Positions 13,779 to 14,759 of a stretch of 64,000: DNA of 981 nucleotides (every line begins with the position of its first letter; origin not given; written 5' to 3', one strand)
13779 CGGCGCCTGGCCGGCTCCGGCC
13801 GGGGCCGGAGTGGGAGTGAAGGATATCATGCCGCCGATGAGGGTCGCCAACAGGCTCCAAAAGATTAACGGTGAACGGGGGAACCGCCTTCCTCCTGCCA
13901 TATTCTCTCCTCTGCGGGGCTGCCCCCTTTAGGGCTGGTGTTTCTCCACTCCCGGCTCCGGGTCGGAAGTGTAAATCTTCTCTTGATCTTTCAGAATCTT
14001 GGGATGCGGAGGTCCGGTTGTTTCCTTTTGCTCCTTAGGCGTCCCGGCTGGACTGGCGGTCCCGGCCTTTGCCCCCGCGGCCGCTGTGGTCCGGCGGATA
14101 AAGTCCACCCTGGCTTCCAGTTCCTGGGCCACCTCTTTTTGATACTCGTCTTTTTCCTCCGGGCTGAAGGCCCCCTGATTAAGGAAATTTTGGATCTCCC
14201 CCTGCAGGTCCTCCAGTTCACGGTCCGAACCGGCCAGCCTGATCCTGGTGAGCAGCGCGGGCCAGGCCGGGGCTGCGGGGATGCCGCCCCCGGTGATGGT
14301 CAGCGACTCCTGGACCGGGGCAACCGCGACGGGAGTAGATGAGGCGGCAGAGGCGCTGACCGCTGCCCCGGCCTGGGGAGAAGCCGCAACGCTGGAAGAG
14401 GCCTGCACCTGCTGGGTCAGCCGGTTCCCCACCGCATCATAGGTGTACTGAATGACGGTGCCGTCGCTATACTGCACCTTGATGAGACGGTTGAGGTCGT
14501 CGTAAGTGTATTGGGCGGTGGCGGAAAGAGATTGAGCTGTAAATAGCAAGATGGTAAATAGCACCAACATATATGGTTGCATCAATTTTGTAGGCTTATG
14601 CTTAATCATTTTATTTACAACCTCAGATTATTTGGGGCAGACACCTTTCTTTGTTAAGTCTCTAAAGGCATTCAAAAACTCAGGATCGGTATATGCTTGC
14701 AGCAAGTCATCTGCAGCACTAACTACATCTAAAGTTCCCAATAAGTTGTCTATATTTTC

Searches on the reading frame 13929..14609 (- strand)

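Call 59: search_protein_families(library=pfam, proteins=[window:13929-14609:-], max_evalue=0.0001)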
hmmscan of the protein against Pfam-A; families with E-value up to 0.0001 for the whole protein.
window:13929-14609:- (226 aa): 1 family
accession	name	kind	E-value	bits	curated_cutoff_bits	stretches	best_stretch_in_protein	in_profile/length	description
PF05593.20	RHS_repeat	-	1.6e-09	38.3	22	1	36-70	1-34/38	RHS Repeat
